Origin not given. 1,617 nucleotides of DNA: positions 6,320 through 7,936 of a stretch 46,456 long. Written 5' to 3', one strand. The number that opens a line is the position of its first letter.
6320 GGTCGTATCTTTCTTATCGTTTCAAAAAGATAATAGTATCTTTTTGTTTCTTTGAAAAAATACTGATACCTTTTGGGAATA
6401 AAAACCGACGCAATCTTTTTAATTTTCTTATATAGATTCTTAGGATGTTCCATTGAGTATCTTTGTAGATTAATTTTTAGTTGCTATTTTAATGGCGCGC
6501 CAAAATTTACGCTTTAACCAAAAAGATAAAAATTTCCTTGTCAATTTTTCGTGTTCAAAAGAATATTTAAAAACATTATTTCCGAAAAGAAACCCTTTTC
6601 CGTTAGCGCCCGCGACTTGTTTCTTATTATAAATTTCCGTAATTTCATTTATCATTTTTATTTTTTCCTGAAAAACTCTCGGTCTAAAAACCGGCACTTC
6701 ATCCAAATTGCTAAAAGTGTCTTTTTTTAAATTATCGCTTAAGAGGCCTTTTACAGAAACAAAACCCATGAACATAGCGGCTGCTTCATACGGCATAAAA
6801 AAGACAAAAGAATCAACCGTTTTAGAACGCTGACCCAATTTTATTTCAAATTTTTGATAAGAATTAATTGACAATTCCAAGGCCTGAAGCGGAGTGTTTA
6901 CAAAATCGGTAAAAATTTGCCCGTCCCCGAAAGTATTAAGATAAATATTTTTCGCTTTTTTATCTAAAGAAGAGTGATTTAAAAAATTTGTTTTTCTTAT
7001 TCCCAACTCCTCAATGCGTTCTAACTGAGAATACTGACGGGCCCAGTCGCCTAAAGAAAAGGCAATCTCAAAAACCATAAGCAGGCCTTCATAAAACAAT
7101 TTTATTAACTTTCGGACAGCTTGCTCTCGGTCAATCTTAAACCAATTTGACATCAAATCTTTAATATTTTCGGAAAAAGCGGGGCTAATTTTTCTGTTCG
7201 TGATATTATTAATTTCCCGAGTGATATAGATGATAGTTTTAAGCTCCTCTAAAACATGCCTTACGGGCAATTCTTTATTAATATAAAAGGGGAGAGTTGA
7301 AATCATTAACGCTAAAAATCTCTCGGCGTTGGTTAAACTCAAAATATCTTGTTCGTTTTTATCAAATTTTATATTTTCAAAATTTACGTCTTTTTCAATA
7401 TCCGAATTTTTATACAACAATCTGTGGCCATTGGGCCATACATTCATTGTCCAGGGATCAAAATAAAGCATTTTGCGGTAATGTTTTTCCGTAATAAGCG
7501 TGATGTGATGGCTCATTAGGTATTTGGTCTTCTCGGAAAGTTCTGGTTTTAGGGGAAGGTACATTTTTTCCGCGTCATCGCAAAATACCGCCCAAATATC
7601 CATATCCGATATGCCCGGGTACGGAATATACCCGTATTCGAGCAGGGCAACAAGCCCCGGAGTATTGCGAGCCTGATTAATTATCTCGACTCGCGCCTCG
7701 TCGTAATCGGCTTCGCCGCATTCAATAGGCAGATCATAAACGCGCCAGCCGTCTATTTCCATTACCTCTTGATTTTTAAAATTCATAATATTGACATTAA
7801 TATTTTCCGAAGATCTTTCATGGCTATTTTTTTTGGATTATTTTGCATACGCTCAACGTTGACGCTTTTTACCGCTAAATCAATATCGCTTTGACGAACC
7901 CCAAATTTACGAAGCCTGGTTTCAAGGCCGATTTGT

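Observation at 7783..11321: Fom1/Fom2/FomC-like phosphonate module (PEP -> 2-hydroxyethylphosphonate -> CMP-HEP) embedded in a glycan island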

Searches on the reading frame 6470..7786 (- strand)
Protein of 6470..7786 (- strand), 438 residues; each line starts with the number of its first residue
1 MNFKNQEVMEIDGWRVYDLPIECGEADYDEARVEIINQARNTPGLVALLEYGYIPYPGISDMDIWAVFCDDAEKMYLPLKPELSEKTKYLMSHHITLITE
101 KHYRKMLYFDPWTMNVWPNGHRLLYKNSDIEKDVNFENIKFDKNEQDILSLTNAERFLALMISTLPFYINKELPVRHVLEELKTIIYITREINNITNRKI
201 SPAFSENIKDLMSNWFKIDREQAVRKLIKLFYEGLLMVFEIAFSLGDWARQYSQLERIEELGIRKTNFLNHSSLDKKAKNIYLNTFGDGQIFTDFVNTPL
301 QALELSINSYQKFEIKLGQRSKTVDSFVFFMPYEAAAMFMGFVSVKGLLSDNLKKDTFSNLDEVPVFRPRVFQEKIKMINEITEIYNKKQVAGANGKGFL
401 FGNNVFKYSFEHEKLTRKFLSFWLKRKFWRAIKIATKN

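Call 4: search_protein_families(library=pfam, proteins=[window:6470-7786:-], max_evalue=0.01)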
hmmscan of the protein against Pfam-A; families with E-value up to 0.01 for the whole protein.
window:6470-7786:- (438 aa): 0 families

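Call 5: search_protein_families(library=ncbifam, proteins=[window:6470-7786:-], max_evalue=0.001)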
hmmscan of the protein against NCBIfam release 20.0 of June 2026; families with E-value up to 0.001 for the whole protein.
window:6470-7786:- (438 aa): 0 families

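Call 31: search_protein_families(library=pfam, proteins=[window:6470-7786:-], max_evalue=5)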
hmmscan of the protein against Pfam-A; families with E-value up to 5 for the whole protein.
window:6470-7786:- (438 aa): 3 families
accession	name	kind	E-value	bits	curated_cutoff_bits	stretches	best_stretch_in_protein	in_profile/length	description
PF18192.6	DNTTIP1_dimer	-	0.027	15.3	26.1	1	188-229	14-56/69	DNTTIP1 dimerisation domain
PF23296.1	DUF7079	-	0.081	13.8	27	1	166-227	12-73/110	Domain of unknown function (DUF7079)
PF09455.15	Csx1_HEPN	-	3.3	8.6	23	1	184-277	3-55/71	CRISPR system endoribonuclease Csx1, HEPN domain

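Call 38: find_homologous_proteins(query=window:6470-7786:-, max_evalue=0.001)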
Query window:6470-7786:- (438 aa): 42 proteins with E <= 0.001 among 4670 candidates.
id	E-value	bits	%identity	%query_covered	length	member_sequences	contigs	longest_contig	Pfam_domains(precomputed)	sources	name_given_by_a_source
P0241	7.2e-295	995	100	100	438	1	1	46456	-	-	-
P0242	1.0e-237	807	79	100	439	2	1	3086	-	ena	-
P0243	1.0e-220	751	74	98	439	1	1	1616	-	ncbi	-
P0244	3.4e-219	746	76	100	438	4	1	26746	-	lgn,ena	-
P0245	4.7e-219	746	74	100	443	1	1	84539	-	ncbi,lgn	-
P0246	2.4e-216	737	73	98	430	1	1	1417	-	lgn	-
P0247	8.0e-208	709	69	99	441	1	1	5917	-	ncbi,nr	ncbi:MAG: hypothetical protein Q8N69_02020 [bacterium]|nr:hypothetical protein [bacterium]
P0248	1.4e-206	705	70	100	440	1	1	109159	-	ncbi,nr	ncbi:MAG: hypothetical protein Q7K16_04510 [Candidatus Azambacteria bacterium]|nr:hypothetical prote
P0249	2.4e-198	677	67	99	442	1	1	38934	-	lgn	-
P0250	8.0e-197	672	66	100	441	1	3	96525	-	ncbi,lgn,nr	ncbi:MAG: hypothetical protein HYW79_02395 [Parcubacteria group bacterium]|nr:hypothetical protein [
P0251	4.2e-196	670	66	100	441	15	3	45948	-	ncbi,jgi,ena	-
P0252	2.0e-194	664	67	98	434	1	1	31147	-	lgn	-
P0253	3.9e-194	663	66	99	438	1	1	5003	-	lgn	-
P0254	5.3e-188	643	67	97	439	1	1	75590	-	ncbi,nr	ncbi:MAG: hypothetical protein Q8P06_01000 [Candidatus Azambacteria bacterium]|nr:hypothetical prote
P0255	5.6e-188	643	65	99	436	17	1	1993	-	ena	-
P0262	1.5e-159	550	56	98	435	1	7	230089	-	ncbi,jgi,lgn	jgi:hypothetical protein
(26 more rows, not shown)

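Call 40: find_encoding_contigs(protein=P0262, flank=10000, max_places=1)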
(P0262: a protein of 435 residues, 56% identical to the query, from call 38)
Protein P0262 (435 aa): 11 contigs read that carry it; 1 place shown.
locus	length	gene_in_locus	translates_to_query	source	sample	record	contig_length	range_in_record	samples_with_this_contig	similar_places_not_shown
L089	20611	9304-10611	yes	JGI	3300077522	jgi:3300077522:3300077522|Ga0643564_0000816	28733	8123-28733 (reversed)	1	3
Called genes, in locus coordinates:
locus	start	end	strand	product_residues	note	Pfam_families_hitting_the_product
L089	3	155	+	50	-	?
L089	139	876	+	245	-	PF01209:Ubie_methyltran (weak), PF07021:MetW, PF13489:Methyltransf_23, PF13847:Methyltransf_31, PF08241:Methyltransf_11, PF08242:Methyltransf_12, PF13649:Methyltransf_25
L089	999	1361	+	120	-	-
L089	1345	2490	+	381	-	PF01075:Glyco_transf_9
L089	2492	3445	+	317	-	PF01209:Ubie_methyltran (weak), PF13489:Methyltransf_23, PF08241:Methyltransf_11, PF08242:Methyltransf_12, PF13649:Methyltransf_25, PF13847:Methyltransf_31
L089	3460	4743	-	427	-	PF01943:Polysacc_synt, PF13440:Polysacc_synt_3 (weak)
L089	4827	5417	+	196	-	PF02543:Carbam_trans_N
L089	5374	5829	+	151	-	PF02543:Carbam_trans_N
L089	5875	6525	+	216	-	PF16861:Carbam_trans_C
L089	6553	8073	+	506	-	PF02310:B12-binding, PF04055:Radical_SAM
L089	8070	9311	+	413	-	PF20706:GT4-conflict (faint), PF13439:Glyco_transf_4, PF13477:Glyco_trans_4_2 (weak), PF13579:Glyco_trans_4_4, PF00534:Glycos_transf_1, PF13692:Glyco_trans_1_4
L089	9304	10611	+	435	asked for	-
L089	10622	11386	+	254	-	PF00483:NTP_transferase, PF12804:NTP_transf_3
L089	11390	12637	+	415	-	PF00083:Sugar_tr, PF07690:MFS_1, PF12832:MFS_1_like (faint)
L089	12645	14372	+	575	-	PF13231:PMT_2 (weak)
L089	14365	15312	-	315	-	PF03706:LPG_synthase_TM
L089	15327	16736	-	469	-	PF02310:B12-binding, PF04055:Radical_SAM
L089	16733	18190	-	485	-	PF02310:B12-binding, PF04055:Radical_SAM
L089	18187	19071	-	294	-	PF13641:Glyco_tranf_2_3 (weak), PF00535:Glycos_transf_2, PF10111:Glyco_tranf_2_2 (weak)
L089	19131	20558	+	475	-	PF02310:B12-binding, PF04055:Radical_SAM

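Call 41: find_encoding_contigs(protein=P0248, flank=10000, max_places=1)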
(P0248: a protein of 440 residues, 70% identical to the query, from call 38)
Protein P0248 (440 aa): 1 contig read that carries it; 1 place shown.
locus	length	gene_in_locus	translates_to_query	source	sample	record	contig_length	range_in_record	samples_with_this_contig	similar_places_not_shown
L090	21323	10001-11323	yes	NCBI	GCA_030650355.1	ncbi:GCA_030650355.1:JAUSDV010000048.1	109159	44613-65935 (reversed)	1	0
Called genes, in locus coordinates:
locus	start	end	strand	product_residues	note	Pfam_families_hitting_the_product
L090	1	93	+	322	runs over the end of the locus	-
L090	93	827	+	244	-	-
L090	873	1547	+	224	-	PF01797:Y1_Tnp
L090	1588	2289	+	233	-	PF00535:Glycos_transf_2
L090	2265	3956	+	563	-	-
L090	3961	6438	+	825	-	PF13231:PMT_2, PF01075:Glyco_transf_9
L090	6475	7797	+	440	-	PF01467:CTP_transf_like, PF13714:PEP_mutase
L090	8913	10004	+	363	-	PF00465:Fe-ADH, PF13685:Fe-ADH_2, PF25137:ADH_Fe_C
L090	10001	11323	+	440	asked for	-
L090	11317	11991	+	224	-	PF13578:Methyltransf_24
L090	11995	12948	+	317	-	PF00294:PfkB, PF08543:Phos_pyr_kin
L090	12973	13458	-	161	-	PF01467:CTP_transf_like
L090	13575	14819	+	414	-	PF04055:Radical_SAM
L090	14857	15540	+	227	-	PF00106:adh_short, PF08659:KR, PF13561:adh_short_C2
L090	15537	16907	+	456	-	PF04464:Glyphos_transf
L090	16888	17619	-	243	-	PF02348:CTP_transf_3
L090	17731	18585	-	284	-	-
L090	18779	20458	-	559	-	PF04055:Radical_SAM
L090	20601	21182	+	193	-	PF13580:SIS_2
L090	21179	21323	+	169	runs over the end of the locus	PF00702:Hydrolase (weak), PF08282:Hydrolase_3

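Call 52: predict_structure(alignment_id=A1)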
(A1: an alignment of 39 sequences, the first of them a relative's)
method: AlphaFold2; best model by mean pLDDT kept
length: 438 residues; sequences in the alignment: 39
mean_pLDDT: 90.8   pTM: 0.89
mean pLDDT of the five models: 90.8, 90.2, 89.2, 88.6, 87.3
residues with pLDDT >= 90: 305; 70-90: 120; 50-70: 10; < 50: 3
segments of 3 or more residues with pLDDT < 50: none
pLDDT, mean of each block of 10 residues (from residue 1): 65 95 94 95 93 90 94 93 93 92 92 80 92 88 95 90 91 95 93 91 94 96 97 96 95 95 92 91 89 97 95 79 87 96 94 95 97 96 91 81 73 82 89 88
secondary structure, 60 per line:
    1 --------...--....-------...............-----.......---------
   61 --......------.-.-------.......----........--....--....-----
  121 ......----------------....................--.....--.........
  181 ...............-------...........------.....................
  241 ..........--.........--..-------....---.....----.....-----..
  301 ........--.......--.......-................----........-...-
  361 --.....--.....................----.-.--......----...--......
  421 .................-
elements in order: E9-11 E14-17 H25-39 E45-51 E63-68 H85-91 E96-99 H100-103 H106-109 H112-115 E121-126 H143-162 H165-169 E172-174 H175-195 H203-213 H220-250 E253-257 H258-261 H273-276 E280-284 E289-293 H299-308 E311-317 E320-326 E328-332 H333-343 H348-355 E357-359 E363-367 H370-389 H400-405 H415-437

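Call 54: fold_search(model_id=the predicted structure, library=pdb)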
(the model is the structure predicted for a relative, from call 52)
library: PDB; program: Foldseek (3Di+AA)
matches with E <= 10: 146; with E <= 0.001: 0
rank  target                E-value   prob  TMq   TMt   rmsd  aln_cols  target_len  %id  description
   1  6sxj                  1.4e-02  0.90  0.22  0.34  11.6       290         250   12  Crystal structure of spectinomycin adenyltransferase AAD(9) from Enterococcus faecialis (released 2020-04-15)
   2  6un8_A                2.1e-02  0.90  0.22  0.33   9.9       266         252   11  Wild type ANT bound to neomycin (released 2020-05-06)
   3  6xz0                  2.2e-02  0.92  0.24  0.36  11.2       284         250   12  Crystal structure of spectinomycin adenyltransferase AAD(9) from Enterococcus faecialis with spectinomycin (released 2020-04-15)
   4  9dbj_C                2.4e-02  0.84  0.21  0.35   9.4       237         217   12  Structure of Hailong HalB R164A mutant with non-hydrolyzable dATP (released 2025-05-07)
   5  9dbj_A                2.5e-02  0.87  0.21  0.35   8.9       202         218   14  Structure of Hailong HalB R164A mutant with non-hydrolyzable dATP (released 2025-05-07)
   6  9dbj_F                3.0e-02  0.85  0.20  0.34   8.8       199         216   14  Structure of Hailong HalB R164A mutant with non-hydrolyzable dATP (released 2025-05-07)
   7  6p01_A                3.5e-02  0.85  0.23  0.33   9.6       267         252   13  Apo structure of the E52D mutant of ANT-4 (released 2020-01-29)
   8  6nmk_A                3.9e-02  0.87  0.23  0.34   9.8       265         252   12  Binary complex structure of the T130K mutant of ANT-4'' with Neomycin (released 2020-01-15)
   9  9dbh_A                6.5e-02  0.82  0.21  0.36   8.6       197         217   14  Structure of Hailong HalB in complex with oligodeoxyadenylate (released 2025-05-07)
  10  6nmk_B                7.5e-02  0.75  0.22  0.33   9.6       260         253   10  Binary complex structure of the T130K mutant of ANT-4'' with Neomycin (released 2020-01-15)
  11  9dbj_E                1.1e-01  0.63  0.20  0.33   8.8       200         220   14  Structure of Hailong HalB R164A mutant with non-hydrolyzable dATP (released 2025-05-07)
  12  9dbi_D                1.2e-01  0.63  0.23  0.38   8.3       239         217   12  Structure of Hailong HalB D21A/D23A mutant (released 2025-05-07)
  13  9dbh_B                1.2e-01  0.51  0.19  0.31   9.1       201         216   13  Structure of Hailong HalB in complex with oligodeoxyadenylate (released 2025-05-07)
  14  9dbi_A                1.3e-01  0.47  0.21  0.34  10.2       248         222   12  Structure of Hailong HalB D21A/D23A mutant (released 2025-05-07)
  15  4ebj_A                2.5e-01  0.28  0.17  0.26  12.6       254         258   13  Crystal structure of aminoglycoside 4'-O-adenylyltransferase ANT(4')-IIb, apo (released 2012-04-04)
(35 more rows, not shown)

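Call 67: fold_search(model_id=the predicted structure, library=viral)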
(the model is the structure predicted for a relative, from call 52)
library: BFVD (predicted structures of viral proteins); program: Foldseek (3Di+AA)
matches with E <= 10: 166; with E <= 0.001: 0
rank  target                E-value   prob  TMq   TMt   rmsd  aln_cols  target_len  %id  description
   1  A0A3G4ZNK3            2.0e-03  1.00  0.28  0.45   7.6       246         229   14  Polymerase nucleotidyl transferase domain-containing protein [Terrestrivirus sp.]
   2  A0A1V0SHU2            7.1e-03  0.96  0.24  0.38   8.7       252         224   13  Putative nucleotidyltransferase [Klosneuvirus KNV1]
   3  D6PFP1                5.7e-02  0.11  0.11  0.10  16.4       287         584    8  DNA-directed RNA polymerase (Fragment) [uncultured phage MedDCM-OCT-S08-C159]
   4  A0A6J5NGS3            6.3e-02  0.09  0.11  0.14  20.8       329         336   11  Uncharacterized protein [uncultured Caudovirales phage]
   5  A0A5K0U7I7            9.0e-02  0.21  0.23  0.11  25.0       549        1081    9  Endonuclease V [Yasminevirus sp. GU-2018]
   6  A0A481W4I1            1.2e-01  0.07  0.12  0.13  20.9       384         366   11  Virion structural protein [Pseudomonas phage Psa21]
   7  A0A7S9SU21            3.5e-01  0.06  0.13  0.10  18.2       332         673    9  DNA-directed RNA polymerase [Virus NIOZ-UU157]
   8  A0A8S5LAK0            7.9e-01  0.06  0.08  0.10  14.0       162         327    9  DNA directed RNA polymerase [Podoviridae sp. ctBev14]
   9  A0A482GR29            9.7e-01  0.21  0.23  0.36   8.3       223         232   10  (no name in the UniProt tables at hand)
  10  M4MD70                9.7e-01  0.03  0.12  0.08  19.3       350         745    8  (no name in the UniProt tables at hand)
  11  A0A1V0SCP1            1.0e+00  0.03  0.10  0.10  26.9       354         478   12  Uncharacterized protein [Indivirus ILV1]
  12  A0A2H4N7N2            1.1e+00  0.05  0.08  0.19  16.1       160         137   11  (no name in the UniProt tables at hand)
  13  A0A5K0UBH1            1.3e+00  0.02  0.11  0.05  23.5       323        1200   12  VWFA domain-containing protein [Yasminevirus sp. GU-2018]
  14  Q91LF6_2              1.4e+00  0.23  0.19  0.08   7.6       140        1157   16  ORF84 [White spot syndrome virus]
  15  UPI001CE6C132         1.4e+00  0.04  0.09  0.11  18.3       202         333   10  (no name look-up for this kind of identifier)
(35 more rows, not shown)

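Call 81: search_protein_representatives(alignment_id=A1)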
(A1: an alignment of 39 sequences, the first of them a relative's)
Query: 39 sequences, 439 profile positions. Proteins with E-value up to 0.001 (for the whole library): 845; up to 1e-10: 178; up to 1e-30: 14. The best 150 are listed.
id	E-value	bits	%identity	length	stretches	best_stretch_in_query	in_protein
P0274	5.0e-200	681.1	-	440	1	1-436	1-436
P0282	3.1e-114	398.3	-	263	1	174-436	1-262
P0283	4.0e-111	388.1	-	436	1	7-436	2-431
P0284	5.3e-99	348.1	-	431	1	6-437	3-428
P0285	3.1e-94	332.4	-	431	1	11-435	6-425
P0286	5.7e-83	295.3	-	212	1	226-435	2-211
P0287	4.6e-82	292.3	-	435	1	14-436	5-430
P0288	1.9e-73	263.9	-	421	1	10-433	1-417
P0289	1.4e-72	261.0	-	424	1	3-400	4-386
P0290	4.5e-66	239.6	-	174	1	277-436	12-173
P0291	7.3e-55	202.7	-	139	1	304-438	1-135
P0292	4.5e-38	147.3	-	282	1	161-434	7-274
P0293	4.7e-37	144.0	-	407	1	13-394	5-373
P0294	1.6e-35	138.9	-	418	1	14-413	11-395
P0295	4.4e-27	111.1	-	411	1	16-390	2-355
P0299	1.9e-24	102.5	-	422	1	17-383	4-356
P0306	3.4e-22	95.0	-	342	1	13-293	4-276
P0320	2.0e-19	85.9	-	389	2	15-254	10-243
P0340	2.7e-16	75.6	-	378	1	16-253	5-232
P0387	2.5e-13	65.8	-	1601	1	14-252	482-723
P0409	2.8e-12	62.3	-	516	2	16-102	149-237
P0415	4.1e-12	61.8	-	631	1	12-268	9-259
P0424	8.5e-12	60.7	-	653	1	21-248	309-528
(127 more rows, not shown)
